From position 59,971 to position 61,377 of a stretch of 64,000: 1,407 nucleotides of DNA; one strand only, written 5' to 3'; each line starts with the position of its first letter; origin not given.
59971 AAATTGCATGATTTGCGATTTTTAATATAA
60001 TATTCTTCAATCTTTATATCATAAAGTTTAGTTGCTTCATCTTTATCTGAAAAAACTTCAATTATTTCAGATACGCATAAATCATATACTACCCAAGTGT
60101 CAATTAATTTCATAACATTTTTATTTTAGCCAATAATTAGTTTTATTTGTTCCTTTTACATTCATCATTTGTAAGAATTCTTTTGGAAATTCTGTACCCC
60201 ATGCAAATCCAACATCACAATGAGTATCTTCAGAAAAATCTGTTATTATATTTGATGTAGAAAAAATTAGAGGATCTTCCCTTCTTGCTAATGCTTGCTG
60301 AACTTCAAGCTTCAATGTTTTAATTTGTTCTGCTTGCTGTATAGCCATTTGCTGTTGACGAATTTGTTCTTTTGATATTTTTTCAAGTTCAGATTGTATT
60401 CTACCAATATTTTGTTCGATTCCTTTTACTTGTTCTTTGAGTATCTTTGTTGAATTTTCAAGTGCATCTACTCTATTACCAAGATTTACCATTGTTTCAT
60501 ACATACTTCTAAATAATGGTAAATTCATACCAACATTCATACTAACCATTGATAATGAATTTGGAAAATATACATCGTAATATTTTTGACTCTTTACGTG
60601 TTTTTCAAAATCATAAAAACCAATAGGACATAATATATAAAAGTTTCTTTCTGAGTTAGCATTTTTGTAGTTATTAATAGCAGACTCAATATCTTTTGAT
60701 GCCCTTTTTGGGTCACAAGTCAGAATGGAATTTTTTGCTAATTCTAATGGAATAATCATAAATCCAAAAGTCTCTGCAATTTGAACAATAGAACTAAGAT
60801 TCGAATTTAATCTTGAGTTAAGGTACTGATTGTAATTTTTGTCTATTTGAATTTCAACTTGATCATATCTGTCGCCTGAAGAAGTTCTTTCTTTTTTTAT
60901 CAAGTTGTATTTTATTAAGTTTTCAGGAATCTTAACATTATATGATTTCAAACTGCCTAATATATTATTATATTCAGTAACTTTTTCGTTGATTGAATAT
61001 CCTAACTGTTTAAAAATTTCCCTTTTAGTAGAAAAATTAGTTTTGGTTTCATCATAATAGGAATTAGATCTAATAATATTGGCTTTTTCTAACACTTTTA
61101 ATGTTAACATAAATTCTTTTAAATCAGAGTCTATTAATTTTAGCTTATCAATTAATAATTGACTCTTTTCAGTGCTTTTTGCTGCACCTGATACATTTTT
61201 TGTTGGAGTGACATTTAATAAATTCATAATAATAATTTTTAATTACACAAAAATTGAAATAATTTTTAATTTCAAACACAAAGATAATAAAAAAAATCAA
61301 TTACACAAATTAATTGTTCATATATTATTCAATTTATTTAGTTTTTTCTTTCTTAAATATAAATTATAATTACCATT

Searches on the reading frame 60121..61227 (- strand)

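Call 22: search_protein_families(library=phrogs, proteins=[window:60121-61227:-], max_evalue=0.00001)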
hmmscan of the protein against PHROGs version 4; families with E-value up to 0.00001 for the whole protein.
window:60121-61227:- (368 aa): 0 families

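Call 27: search_protein_families(library=pfam, proteins=[window:60121-61227:-], max_evalue=0.01)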
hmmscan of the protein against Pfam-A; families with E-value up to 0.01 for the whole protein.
window:60121-61227:- (368 aa): 2 families
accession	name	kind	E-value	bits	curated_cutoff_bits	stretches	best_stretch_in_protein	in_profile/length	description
PF04012.17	PspA_IM30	-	0.00042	20.4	33.9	1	251-320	16-85/220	PspA/IM30 family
PF07028.16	DUF1319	-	0.0036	18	28.1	0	247-301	27-79/109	Protein of unknown function (DUF1319)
